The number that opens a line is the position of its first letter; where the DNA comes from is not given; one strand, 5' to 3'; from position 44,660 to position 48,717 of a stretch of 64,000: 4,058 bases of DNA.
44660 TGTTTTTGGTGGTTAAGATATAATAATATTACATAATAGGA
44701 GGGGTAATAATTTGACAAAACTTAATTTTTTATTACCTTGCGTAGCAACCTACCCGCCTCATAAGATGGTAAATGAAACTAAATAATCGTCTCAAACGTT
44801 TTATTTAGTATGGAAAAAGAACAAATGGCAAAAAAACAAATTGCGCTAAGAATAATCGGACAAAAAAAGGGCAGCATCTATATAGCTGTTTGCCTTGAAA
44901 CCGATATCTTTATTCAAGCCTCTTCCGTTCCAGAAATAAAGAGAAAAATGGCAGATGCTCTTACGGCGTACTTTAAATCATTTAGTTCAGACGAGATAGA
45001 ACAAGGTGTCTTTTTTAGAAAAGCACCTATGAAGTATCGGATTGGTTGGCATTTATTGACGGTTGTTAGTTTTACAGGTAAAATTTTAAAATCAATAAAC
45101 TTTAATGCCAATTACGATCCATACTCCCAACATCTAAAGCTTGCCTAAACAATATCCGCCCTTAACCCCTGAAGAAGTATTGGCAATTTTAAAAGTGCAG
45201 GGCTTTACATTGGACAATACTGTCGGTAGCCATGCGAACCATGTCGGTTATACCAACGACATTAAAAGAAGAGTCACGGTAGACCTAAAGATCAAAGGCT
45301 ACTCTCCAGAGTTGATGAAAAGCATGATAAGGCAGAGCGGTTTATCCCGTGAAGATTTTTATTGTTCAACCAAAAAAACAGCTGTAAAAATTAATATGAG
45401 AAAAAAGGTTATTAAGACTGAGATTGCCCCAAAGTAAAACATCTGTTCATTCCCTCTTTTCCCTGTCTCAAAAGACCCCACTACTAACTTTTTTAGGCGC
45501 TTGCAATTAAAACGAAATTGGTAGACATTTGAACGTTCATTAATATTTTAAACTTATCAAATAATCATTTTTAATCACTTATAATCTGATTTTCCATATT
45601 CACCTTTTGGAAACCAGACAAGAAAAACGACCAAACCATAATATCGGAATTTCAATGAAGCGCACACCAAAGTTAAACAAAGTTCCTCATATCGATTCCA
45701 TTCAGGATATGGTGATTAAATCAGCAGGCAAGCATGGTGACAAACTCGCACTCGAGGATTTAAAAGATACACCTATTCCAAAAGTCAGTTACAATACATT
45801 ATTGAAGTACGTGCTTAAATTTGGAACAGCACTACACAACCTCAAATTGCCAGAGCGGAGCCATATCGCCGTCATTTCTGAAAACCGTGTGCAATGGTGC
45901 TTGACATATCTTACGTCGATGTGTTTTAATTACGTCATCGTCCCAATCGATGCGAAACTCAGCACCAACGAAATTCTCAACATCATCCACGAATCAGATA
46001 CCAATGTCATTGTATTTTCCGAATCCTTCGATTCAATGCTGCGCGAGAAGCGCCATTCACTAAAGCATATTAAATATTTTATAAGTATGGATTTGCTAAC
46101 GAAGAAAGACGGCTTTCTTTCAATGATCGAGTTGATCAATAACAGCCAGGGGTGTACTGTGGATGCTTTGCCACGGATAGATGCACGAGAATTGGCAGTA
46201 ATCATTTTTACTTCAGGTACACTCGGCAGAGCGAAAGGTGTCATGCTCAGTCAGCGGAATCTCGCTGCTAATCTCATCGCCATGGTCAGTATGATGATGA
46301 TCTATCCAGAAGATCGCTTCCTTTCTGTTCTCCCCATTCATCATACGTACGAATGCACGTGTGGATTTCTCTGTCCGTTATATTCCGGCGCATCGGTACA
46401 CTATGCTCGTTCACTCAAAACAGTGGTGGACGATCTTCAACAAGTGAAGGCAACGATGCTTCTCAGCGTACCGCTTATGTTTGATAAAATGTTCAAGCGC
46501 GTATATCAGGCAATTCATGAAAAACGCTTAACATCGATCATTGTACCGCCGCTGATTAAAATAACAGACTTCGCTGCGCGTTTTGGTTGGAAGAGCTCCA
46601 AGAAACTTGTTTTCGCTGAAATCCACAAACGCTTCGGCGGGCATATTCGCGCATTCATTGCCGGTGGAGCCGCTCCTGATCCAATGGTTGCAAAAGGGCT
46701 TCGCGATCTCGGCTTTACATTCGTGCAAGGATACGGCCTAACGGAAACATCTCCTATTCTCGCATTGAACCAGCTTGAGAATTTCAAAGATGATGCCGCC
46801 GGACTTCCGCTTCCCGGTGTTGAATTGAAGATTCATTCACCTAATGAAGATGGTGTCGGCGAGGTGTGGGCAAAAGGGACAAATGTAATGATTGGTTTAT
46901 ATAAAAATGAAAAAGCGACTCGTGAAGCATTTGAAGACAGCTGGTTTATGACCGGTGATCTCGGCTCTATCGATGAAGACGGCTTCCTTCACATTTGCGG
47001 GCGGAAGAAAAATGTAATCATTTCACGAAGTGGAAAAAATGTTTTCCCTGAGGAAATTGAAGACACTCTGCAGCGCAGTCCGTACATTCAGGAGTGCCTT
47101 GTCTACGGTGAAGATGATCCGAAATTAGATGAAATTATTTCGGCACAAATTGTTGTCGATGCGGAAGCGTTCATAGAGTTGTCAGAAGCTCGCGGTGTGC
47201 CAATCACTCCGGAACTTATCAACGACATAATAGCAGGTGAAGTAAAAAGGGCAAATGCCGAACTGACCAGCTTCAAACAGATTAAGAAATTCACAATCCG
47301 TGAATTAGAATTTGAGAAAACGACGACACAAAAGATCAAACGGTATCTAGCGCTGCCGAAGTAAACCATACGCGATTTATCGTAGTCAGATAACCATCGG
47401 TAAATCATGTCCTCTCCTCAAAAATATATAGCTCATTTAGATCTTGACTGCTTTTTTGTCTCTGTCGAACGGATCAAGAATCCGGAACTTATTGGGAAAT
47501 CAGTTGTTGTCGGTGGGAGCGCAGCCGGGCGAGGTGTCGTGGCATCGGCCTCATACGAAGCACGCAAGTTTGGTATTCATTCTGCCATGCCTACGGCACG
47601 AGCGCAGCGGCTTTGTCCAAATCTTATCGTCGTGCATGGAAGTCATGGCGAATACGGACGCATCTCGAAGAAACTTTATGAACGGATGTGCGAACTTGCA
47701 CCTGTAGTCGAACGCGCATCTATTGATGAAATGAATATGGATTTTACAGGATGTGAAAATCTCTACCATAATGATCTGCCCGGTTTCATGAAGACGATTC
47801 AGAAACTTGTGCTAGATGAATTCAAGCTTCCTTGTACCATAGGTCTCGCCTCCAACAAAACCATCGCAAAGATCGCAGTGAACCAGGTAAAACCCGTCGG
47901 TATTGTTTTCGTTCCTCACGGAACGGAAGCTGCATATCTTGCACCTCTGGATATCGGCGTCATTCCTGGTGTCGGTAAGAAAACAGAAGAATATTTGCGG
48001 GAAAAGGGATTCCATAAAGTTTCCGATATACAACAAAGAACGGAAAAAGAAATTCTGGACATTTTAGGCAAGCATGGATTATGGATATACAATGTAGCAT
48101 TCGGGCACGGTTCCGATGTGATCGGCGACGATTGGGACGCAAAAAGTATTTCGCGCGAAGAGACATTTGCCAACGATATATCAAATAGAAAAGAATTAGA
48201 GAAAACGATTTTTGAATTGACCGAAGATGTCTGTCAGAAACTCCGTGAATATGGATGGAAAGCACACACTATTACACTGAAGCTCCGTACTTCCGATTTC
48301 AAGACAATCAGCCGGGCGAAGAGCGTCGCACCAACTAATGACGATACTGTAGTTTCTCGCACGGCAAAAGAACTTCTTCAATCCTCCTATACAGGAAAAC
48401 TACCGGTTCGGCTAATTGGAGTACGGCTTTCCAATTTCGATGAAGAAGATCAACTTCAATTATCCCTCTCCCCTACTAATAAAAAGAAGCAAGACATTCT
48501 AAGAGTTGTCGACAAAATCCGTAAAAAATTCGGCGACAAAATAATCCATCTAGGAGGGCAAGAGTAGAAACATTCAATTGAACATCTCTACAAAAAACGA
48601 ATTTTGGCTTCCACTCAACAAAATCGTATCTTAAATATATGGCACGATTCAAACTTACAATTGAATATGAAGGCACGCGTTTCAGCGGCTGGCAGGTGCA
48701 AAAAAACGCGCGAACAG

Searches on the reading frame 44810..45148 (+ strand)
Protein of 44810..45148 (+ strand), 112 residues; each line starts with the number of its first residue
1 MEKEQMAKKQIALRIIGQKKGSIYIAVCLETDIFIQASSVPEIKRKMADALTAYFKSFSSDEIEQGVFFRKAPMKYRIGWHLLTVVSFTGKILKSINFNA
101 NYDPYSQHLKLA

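Call 16: search_protein_families(library=pfam, proteins=[window:44810-45148:+], max_evalue=0.01)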
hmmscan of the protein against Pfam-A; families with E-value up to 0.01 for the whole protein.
window:44810-45148:+ (112 aa): 0 families

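Call 28: search_protein_families(library=ncbifam, proteins=[window:44810-45148:+], max_evalue=0.01)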
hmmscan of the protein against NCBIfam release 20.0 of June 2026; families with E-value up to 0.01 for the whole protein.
window:44810-45148:+ (112 aa): 0 families

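Call 63: search_protein_families(library=pfam, proteins=[window:44810-45148:+], max_evalue=5)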
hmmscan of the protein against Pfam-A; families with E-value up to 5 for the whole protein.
window:44810-45148:+ (112 aa): 3 families
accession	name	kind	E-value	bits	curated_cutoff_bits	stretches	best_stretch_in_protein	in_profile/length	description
PF12910.14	PHD_like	-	0.015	15.8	27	1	9-58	54-103/141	Antitoxin of toxin-antitoxin, RelE / RelB, TA system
PF08596.16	Lgl_C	-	0.035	13.3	20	1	14-101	265-347/393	Lethal giant larvae(Lgl) like, C-terminal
PF06331.17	Tfb5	-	0.15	12.5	23.5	1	9-52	17-60/67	Transcription factor TFIIH complex subunit Tfb5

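Call 64: search_protein_families(library=padloc, proteins=[window:44810-45148:+], max_evalue=0.01)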
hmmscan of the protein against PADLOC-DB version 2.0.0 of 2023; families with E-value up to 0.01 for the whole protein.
window:44810-45148:+ (112 aa): 0 families

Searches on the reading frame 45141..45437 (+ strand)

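Call 16: search_protein_families(library=pfam, proteins=[window:45141-45437:+], max_evalue=0.01)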
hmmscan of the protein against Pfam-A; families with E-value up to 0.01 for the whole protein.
window:45141-45437:+ (98 aa): 2 families
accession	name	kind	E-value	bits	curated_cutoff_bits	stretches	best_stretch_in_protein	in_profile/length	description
PF07927.17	HicA_toxin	-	2e-05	25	27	1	11-68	2-58/58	HicA toxin of bacterial toxin-antitoxin,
PF24471.1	KH_DEAH11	-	0.0072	16.4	27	1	46-92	2-48/70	DEAH11-like, KH-domain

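Call 64: search_protein_families(library=padloc, proteins=[window:45141-45437:+], max_evalue=0.01)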
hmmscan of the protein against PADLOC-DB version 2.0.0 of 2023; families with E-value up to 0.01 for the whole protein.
window:45141-45437:+ (98 aa): 0 families

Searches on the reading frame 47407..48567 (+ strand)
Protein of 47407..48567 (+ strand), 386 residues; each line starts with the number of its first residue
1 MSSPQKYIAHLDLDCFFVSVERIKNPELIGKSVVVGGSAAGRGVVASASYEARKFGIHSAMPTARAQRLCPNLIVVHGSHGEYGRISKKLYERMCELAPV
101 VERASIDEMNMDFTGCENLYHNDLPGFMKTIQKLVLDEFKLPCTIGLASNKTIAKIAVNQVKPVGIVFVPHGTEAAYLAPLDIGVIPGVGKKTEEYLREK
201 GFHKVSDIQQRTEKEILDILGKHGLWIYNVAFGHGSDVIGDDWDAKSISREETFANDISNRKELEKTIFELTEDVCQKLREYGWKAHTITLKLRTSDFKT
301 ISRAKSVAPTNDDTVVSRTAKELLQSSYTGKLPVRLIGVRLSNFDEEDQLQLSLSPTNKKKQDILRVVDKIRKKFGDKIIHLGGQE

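Call 68: search_protein_families(library=pfam, proteins=[window:47407-48567:+], max_evalue=0.001)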
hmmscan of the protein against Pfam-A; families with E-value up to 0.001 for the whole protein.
window:47407-48567:+ (386 aa): 5 families
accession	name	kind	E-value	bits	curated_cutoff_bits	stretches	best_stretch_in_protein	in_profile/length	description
PF00817.25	IMS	-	1.2e-43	149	23.2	1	11-158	1-147/148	impB/mucB/samB family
PF11799.13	IMS_C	-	5.2e-32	111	20.7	1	246-354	2-109/109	impB/mucB/samB family C-terminal domain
PF11798.14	IMS_HHH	-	3e-05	24.4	24.4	1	174-201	4-31/32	IMS family HHH motif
PF21999.2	IMS_HHH_1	-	0.00011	23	27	1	186-231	3-49/53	DNA polymerase-iota, thumb domain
PF14520.12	HHH_5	-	0.00081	20.3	27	0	186-219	7-40/57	Helix-hairpin-helix domain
